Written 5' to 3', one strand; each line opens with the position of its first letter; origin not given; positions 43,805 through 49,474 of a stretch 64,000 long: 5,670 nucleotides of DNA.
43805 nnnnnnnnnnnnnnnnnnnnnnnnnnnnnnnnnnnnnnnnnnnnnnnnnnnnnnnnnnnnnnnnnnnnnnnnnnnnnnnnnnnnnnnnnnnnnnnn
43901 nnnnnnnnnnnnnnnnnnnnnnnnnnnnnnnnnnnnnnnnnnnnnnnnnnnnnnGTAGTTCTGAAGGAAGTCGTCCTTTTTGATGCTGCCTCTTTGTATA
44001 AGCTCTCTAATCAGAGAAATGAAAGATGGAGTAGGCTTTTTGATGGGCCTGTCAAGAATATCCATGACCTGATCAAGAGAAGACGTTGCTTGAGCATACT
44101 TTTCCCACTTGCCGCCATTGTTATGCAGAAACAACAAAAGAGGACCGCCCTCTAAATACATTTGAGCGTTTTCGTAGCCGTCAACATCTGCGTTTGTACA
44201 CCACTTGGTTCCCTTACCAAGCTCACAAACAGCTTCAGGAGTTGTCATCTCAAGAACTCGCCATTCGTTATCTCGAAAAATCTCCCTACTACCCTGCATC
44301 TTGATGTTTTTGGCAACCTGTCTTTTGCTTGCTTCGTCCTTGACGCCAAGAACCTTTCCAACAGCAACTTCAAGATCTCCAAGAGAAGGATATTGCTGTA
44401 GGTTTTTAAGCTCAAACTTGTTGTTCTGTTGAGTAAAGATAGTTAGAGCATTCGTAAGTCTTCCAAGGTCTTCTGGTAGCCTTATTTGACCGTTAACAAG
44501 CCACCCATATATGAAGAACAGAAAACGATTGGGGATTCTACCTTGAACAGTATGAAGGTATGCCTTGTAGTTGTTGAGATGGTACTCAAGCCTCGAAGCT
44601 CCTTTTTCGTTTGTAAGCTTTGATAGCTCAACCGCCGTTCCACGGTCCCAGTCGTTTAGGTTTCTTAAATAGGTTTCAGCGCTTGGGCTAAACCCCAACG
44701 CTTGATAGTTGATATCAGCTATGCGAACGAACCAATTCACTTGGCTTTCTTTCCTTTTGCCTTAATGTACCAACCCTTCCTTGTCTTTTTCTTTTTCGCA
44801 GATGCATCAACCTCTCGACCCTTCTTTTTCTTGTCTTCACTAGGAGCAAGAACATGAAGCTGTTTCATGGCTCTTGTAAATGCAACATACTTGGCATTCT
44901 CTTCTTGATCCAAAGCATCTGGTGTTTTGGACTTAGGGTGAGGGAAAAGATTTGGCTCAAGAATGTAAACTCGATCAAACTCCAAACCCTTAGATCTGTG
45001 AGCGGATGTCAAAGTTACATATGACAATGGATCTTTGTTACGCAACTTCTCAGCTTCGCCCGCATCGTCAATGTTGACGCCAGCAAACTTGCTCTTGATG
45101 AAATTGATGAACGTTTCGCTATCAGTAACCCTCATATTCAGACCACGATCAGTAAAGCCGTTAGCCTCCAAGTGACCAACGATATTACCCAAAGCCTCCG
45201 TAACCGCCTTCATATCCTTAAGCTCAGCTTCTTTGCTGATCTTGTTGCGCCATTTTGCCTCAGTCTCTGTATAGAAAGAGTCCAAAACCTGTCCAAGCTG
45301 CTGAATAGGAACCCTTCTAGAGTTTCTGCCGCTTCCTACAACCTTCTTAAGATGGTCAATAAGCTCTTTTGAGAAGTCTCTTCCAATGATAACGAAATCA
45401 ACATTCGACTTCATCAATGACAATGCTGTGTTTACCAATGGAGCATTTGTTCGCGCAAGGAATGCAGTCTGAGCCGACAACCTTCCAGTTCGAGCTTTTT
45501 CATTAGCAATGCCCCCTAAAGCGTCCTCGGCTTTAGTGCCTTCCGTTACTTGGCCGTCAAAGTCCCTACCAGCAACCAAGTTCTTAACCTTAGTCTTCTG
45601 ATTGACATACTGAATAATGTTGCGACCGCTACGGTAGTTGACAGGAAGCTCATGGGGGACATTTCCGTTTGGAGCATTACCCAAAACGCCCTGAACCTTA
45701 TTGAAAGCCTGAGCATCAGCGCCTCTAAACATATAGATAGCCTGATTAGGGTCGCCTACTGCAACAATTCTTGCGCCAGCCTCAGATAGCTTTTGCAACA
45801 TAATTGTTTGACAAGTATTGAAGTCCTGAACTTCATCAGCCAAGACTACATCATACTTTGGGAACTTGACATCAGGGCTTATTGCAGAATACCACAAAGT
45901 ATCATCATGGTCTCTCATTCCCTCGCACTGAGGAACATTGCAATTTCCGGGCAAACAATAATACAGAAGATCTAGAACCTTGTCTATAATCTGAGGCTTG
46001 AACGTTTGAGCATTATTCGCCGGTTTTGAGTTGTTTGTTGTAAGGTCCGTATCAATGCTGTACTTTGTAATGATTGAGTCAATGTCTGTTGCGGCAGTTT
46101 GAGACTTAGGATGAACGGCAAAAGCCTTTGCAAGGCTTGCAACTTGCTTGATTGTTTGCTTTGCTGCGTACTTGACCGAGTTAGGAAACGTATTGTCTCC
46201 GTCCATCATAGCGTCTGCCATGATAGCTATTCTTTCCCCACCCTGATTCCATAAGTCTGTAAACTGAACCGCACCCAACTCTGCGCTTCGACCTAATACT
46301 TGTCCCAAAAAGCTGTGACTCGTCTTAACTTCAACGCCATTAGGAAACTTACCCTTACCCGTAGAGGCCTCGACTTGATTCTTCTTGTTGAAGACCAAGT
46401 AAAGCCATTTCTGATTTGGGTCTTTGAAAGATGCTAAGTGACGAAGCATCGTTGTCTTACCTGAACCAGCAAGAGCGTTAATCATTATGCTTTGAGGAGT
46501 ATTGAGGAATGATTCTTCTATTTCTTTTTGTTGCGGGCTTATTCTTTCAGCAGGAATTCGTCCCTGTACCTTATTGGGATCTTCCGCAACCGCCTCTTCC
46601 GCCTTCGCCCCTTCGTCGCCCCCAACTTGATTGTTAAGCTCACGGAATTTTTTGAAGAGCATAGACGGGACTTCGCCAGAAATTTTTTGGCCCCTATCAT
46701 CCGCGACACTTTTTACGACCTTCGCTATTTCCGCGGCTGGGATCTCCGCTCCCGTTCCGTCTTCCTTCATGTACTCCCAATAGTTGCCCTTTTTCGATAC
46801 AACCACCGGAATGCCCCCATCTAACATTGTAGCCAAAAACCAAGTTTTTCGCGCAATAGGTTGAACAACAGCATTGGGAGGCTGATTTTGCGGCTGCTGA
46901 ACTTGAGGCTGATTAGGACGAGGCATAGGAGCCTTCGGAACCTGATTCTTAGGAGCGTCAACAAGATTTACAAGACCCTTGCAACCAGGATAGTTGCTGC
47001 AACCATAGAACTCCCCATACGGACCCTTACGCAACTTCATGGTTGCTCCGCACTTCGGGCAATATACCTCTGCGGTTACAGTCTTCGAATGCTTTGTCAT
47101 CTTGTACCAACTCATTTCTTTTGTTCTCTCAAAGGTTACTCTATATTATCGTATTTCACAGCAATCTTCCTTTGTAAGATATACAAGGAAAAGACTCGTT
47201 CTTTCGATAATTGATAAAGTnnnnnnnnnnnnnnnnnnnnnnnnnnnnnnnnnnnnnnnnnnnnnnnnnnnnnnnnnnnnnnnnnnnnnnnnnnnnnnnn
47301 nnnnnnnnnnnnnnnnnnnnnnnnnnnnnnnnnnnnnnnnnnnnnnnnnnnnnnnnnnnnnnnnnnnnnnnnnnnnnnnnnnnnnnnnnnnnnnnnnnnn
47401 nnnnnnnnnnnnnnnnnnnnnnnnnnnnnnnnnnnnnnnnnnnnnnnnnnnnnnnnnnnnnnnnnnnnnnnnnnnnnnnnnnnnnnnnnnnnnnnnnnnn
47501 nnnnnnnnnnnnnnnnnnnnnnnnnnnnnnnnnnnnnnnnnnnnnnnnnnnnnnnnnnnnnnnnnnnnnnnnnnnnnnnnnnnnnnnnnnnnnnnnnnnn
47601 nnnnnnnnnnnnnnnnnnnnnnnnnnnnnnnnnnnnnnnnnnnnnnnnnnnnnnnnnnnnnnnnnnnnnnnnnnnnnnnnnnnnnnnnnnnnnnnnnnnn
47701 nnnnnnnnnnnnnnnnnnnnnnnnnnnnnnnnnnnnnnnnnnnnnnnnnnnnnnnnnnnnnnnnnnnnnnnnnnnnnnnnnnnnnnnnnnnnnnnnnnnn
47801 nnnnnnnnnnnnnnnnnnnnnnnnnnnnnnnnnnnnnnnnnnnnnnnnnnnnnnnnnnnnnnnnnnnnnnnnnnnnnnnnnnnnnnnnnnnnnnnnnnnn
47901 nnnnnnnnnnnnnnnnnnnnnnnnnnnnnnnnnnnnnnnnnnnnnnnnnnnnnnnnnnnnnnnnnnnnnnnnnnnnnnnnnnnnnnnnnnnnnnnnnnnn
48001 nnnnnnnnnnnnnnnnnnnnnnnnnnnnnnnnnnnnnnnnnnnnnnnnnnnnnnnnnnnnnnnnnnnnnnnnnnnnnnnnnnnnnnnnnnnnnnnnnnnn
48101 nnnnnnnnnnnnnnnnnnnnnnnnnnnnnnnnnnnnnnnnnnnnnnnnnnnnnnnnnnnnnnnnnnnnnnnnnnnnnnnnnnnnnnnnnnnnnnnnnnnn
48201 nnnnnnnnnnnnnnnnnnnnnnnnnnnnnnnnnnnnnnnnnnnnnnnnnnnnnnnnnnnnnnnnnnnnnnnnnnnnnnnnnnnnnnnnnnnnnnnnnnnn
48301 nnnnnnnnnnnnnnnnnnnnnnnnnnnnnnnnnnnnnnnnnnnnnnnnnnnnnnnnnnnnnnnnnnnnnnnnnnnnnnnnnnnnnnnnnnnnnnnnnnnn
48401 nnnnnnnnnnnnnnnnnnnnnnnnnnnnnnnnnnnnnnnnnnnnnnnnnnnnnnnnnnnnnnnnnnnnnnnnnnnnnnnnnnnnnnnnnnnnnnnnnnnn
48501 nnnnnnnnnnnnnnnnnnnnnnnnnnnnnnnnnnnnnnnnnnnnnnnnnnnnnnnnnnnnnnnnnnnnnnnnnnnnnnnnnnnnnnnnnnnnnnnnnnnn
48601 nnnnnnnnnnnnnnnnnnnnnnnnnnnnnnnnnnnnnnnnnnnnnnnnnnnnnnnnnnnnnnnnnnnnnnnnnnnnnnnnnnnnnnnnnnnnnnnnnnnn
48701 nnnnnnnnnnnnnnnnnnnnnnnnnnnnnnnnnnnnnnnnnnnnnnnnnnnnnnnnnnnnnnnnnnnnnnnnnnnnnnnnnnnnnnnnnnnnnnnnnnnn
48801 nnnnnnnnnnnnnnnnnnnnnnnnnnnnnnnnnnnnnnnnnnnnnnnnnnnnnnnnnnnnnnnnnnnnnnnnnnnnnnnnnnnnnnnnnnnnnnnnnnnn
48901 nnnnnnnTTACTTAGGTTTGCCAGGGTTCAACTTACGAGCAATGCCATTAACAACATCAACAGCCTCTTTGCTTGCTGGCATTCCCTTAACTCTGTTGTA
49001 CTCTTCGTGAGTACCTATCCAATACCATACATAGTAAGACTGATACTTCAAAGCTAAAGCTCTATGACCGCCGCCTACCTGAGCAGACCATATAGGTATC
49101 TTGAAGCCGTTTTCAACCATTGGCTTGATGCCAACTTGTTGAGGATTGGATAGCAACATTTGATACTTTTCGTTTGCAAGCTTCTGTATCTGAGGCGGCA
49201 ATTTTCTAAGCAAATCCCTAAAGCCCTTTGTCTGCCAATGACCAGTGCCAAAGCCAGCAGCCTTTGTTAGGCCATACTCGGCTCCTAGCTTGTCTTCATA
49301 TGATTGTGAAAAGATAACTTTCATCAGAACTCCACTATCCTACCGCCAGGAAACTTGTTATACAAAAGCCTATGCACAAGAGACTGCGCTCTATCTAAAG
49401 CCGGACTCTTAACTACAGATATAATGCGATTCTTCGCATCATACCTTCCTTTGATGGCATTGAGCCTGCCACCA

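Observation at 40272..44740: Paralogous giant proteins sharing a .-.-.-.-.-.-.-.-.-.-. domain, one with four tandem helical repeats and a PARP/ART-like C-terminus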

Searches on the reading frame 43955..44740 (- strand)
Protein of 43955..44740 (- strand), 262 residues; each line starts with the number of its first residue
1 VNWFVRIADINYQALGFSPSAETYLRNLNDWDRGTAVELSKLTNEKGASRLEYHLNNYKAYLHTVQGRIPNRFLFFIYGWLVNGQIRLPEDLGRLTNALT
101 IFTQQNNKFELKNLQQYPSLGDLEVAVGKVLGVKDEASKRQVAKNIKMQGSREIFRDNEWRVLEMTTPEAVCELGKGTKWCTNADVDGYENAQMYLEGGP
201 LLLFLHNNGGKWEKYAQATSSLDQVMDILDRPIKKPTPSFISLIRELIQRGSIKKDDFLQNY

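Call 44: predict_structure(alignment_id=A2)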
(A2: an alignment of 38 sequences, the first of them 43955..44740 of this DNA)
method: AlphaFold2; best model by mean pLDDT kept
length: 262 residues; sequences in the alignment: 38
mean_pLDDT: 88.6   pTM: 0.69
mean pLDDT of the five models: 88.6, 87.8, 86.8, 86.8, 79.3
residues with pLDDT >= 90: 184; 70-90: 52; 50-70: 22; < 50: 4
segments of 3 or more residues with pLDDT < 50: 1-4
pLDDT, mean of each block of 10 residues (from residue 1): 56 90 93 91 91 95 94 94 91 94 96 94 92 67 74 96 96 89 82 94 94 93 90 91 94 79 62
secondary structure, 60 per line:
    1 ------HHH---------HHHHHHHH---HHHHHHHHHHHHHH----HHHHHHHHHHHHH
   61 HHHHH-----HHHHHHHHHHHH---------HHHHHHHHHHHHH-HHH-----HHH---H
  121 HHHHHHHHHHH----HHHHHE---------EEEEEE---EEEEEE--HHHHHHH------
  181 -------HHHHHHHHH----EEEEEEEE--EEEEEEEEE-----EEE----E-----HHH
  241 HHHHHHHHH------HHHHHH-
elements in order: H19-26 H30-43 H48-65 H71-82 H92-104 H120-131 H136-140 E151-156 E160-165 H168-174 H188-196 E201-208 E211-219 E225-227 H238-249 H256-261

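Call 55: fold_search(model_id=the predicted structure, library=viral)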
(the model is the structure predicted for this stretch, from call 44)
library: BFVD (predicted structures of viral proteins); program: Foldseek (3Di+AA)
matches with E <= 10: 646; with E <= 0.001: 20
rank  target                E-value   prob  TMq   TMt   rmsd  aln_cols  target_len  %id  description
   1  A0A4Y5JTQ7            3.7e-08  1.00  0.38  0.23   7.9       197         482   27  Structural protein [Pseudomonas phage vB_PaeM_PA5oct]
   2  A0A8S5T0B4            1.3e-06  1.00  0.32  0.16  15.5       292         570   16  Uncharacterized protein [Myoviridae sp. ctWb16]
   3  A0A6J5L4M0            1.6e-06  1.00  0.46  0.32  10.4       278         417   18  Uncharacterized protein [uncultured Caudovirales phage]
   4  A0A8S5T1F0            2.3e-06  1.00  0.32  0.11  19.7       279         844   19  Uncharacterized protein [Myoviridae sp. ctWb16]
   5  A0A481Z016            4.7e-06  1.00  0.30  0.11  17.3       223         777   24  Ankyrin repeat protein [Marseillevirus LCMAC202]
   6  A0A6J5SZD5            5.3e-06  1.00  0.42  0.23  10.1       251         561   21  Uncharacterized protein [uncultured Caudovirales phage]
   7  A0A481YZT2            6.9e-06  1.00  0.32  0.27  17.9       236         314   20  Uncharacterized protein [Marseillevirus LCMAC202]
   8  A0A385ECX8            8.7e-06  1.00  0.32  0.33  17.6       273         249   18  Uncharacterized protein [Caulobacter phage CcrBL9]
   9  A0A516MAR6            2.0e-05  0.99  0.21  0.08  17.1       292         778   14  (no name in the UniProt tables at hand)
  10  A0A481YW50            2.2e-05  1.00  0.40  0.18  11.3       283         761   20  glutamate--tRNA ligase [Marseillevirus LCMAC201]
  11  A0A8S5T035            2.8e-05  1.00  0.33  0.15  21.5       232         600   19  Uncharacterized protein [Myoviridae sp. ctWb16]
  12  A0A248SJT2            3.1e-05  1.00  0.27  0.19  20.0       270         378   16  (no name in the UniProt tables at hand)
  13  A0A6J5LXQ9            3.7e-05  1.00  0.28  0.28  13.3       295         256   16  Uncharacterized protein [uncultured Caudovirales phage]
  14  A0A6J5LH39            4.6e-05  1.00  0.25  0.21  16.9       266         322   15  Uncharacterized protein [uncultured Caudovirales phage]
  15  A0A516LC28            7.2e-05  1.00  0.27  0.14  21.5       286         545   16  (no name in the UniProt tables at hand)
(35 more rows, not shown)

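Call 57: search_protein_families(library=pfam, alignment_id=A2, max_evalue=0.1)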
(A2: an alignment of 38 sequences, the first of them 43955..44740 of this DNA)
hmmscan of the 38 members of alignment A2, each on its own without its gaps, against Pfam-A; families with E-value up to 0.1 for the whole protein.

A. member 1, window:43955-44740:- (262 aa): 0 families

B. families by the number of members that match (of 38 scanned): 14 families
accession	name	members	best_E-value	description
PF20990.2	DUF2207_C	1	0.01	Predicted membrane protein (DUF2207) C-terminal domain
PF08439.15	Peptidase_M3_N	1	0.02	Oligopeptidase F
PF16722.10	SAPIS-gp6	1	0.02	Pathogenicity island protein gp6 in Staphylococcus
PF24030.1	DUF7341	1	0.023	Domain of unknown function (DUF7341)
PF10945.13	CBP_BcsR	1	0.029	Cellulose biosynthesis protein BcsR-like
PF10869.13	DUF2666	1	0.033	Domain of unknown function (DUF2666)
PF18066.6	Phage_ABA_S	1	0.051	Phage ABA sandwich domain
PF08681.18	TacA1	1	0.064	Antitoxin TacA 1-like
PF14730.11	DUF4468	1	0.075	Domain of unknown function (DUF4468) with TBP-like fold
PF11919.13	PSME4_C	1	0.075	Proteasome activator complex subunit 4-like, C-terminal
PF10737.14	GerPC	1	0.081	Spore germination protein GerPC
PF01869.26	BcrAD_BadFG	1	0.089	BadF/BadG/BcrA/BcrD ATPase family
PF23241.1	HAT_PRP39_C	1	0.092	PRP39 C-terminal HAT repeat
PF14779.12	BBS1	1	0.096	Ciliary BBSome complex subunit 1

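Call 69: search_protein_representatives(alignment_id=A2)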
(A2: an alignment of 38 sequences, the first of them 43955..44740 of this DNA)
Query: 38 sequences, 215 profile positions. Proteins with E-value up to 0.001 (for the whole library): 11898; up to 1e-10: 7762; up to 1e-30: 1125. The best 150 are listed.
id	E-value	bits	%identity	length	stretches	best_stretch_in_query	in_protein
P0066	7.1e-146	499.8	-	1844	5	19-198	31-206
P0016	4.3e-119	412.2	-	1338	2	3-202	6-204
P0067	2.0e-95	334.8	-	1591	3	9-201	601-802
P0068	1.8e-76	272.9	-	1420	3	64-207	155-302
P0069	8.5e-72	257.6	-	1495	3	7-197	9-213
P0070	2.5e-71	256.1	-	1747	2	10-208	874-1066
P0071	6.7e-71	254.7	-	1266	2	12-210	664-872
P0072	8.6e-71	254.4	-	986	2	9-199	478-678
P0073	1.3e-69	250.5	-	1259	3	20-198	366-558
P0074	1.4e-69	250.4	-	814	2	32-211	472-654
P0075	8.8e-68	244.5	-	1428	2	15-199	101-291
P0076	2.0e-67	243.4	-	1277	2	30-197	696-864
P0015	1.2e-66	240.8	-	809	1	1-211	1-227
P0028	2.2e-66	239.9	-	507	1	5-211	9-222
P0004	3.2e-65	236.2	-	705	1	2-212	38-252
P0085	3.8e-59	216.3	-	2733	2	30-184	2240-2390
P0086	4.0e-59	216.2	-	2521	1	5-199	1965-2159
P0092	1.6e-57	210.9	-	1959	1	5-208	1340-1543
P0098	9.8e-57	208.4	-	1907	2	3-195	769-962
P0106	5.4e-55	202.7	-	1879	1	3-194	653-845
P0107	1.6e-54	201.1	-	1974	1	2-196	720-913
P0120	1.1e-52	195.2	-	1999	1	3-194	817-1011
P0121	1.2e-52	195.1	-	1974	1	8-210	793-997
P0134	4.1e-51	190.0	-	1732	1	9-198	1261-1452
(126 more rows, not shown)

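Call 70: search_protein_families(library=pfam, proteins=[P0085, P0086, P0092, P0066, P0074], max_evalue=0.0001)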
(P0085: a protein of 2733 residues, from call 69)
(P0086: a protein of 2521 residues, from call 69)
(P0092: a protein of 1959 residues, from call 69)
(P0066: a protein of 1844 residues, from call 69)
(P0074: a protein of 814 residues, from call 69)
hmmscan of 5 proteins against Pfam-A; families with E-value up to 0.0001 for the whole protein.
P0085 (2733 aa): 1 family
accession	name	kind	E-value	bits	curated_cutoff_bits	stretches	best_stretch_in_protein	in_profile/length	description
PF18760.7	ART-PolyVal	-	2.3e-15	58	31.2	1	126-311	1-139/140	ADP-Ribosyltransferase in polyvalent proteins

P0086 (2521 aa): 3 families
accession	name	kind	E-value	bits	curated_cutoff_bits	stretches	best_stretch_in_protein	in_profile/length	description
PF18760.7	ART-PolyVal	-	9e-32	111.2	31.2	2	1785-1949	29-140/140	ADP-Ribosyltransferase in polyvalent proteins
PF20274.4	cREC_REC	-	5.1e-19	69.2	27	1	1052-1159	2-87/88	Cyclic-phosphate processing Receiver domain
PF00644.27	PARP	-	3.3e-05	23.9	26.7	0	735-811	49-116/199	Poly(ADP-ribose) polymerase catalytic domain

P0092 (1959 aa): 2 families
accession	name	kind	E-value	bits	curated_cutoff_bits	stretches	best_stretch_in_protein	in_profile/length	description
PF18760.7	ART-PolyVal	-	1.8e-15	58.3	31.2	1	132-284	7-133/140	ADP-Ribosyltransferase in polyvalent proteins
PF00644.27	PARP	-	8.2e-06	25.9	26.7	0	673-733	40-92/199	Poly(ADP-ribose) polymerase catalytic domain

P0066 (1844 aa): 1 family
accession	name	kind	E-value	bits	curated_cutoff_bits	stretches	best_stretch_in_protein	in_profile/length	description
PF14903.11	WG_beta_rep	-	1.4e-19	70.2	25.6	0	601-620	15-34/35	WG containing repeat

P0074 (814 aa): 0 families

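Call 73: search_protein_families(library=pfam, proteins=[P0098, P0106, P0107, P0120, P0121], max_evalue=0.0001)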
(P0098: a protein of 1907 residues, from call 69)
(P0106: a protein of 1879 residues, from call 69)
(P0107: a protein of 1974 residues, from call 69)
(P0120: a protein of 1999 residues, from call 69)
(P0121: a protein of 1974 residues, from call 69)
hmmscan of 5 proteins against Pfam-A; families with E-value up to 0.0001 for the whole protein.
P0098 (1907 aa): 0 families

P0106 (1879 aa): 0 families

P0107 (1974 aa): 0 families

P0120 (1999 aa): 0 families

P0121 (1974 aa): 0 families

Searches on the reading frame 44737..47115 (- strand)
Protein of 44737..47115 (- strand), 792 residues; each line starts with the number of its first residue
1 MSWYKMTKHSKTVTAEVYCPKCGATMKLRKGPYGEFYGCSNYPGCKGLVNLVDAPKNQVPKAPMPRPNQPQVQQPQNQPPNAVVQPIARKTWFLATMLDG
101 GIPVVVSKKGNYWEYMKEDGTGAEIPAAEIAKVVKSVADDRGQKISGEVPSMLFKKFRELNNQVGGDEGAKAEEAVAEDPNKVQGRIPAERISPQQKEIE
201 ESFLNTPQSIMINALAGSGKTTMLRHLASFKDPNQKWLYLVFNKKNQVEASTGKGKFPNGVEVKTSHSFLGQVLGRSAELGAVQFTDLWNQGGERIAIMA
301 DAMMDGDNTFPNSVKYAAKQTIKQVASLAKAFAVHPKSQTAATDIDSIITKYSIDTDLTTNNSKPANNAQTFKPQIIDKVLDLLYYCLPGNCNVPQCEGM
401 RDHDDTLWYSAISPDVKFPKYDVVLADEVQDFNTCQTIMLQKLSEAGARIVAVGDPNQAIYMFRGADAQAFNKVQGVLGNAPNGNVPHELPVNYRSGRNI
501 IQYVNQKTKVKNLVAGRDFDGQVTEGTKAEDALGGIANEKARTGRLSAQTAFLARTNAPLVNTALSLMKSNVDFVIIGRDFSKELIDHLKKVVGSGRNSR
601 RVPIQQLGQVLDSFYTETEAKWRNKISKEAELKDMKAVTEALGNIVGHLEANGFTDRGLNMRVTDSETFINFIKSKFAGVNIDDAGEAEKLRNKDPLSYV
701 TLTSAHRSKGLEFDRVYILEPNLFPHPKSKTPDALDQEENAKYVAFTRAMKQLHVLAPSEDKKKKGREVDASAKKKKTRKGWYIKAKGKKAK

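Call 4: search_protein_families(library=pfam, proteins=[window:44737-47115:-], max_evalue=1)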
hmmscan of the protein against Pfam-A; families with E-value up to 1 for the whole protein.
window:44737-47115:- (792 aa): 13 families
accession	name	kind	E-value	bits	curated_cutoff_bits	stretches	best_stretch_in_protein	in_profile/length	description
PF00580.27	UvrD-helicase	-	7.9e-18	65.5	23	1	199-475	5-267/271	UvrD/REP helicase N-terminal domain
PF01396.24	Zn_ribbon_Top1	-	5.5e-13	48.9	32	1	17-51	2-36/39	Topoisomerase DNA binding C4 zinc finger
PF13361.12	UvrD_C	-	6.2e-13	49.3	25.6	1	689-755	276-345/350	UvrD-like helicase C-terminal domain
PF13245.12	AAA_19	-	4.3e-10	40.3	25.1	1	208-464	12-134/134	AAA domain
PF01443.25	Viral_helicase1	-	1.6e-08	35.1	21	2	210-274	1-55/228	Viral superfamily 1 RNA helicase core domain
PF13604.12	AAA_30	-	5e-08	33.4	27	2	192-230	2-41/191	AAA domain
PF13538.12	UvrD_C_2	-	6.2e-07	29.6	27.4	1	700-755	2-51/52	UvrD-like helicase C-terminal domain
PF25199.1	nSTAND_NTPase5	-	0.036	14.3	34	1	205-229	39-63/145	Novel STAND NTPase 5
PF02492.25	cobW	-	0.085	12.9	20.7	1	210-244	3-36/180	CobW/HypB/UreG, nucleotide-binding domain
PF13408.12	Zn_ribbon_recom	-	0.087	13.6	25.3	1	17-43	6-33/58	Recombinase zinc beta ribbon domain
PF22415.1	PSV_ORF131-like_dom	-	0.14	12.6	27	0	99-140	31-73/80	PSV_Hypothetical protein ORF131-like domain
PF13173.12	AAA_14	-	0.18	12.2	27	0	217-250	12-45/129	AAA domain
PF13191.12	AAA_16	-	0.26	12.2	32.6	1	203-233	20-51/167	AAA ATPase domain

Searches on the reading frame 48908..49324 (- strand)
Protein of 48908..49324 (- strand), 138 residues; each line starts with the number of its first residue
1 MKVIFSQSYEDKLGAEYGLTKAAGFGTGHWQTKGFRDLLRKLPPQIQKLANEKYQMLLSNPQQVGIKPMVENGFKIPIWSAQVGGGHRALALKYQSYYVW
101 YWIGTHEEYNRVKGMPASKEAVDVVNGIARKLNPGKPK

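Call 42: search_protein_families(library=pfam, proteins=[window:48908-49324:-], max_evalue=0.01)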
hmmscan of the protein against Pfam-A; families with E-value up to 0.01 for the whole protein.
window:48908-49324:- (138 aa): 1 family
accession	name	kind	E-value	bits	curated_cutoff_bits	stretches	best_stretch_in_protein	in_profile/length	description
PF24732.2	ParE_like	-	0.00073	19.9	24.4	1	46-111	3-67/67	ParE-like toxin domain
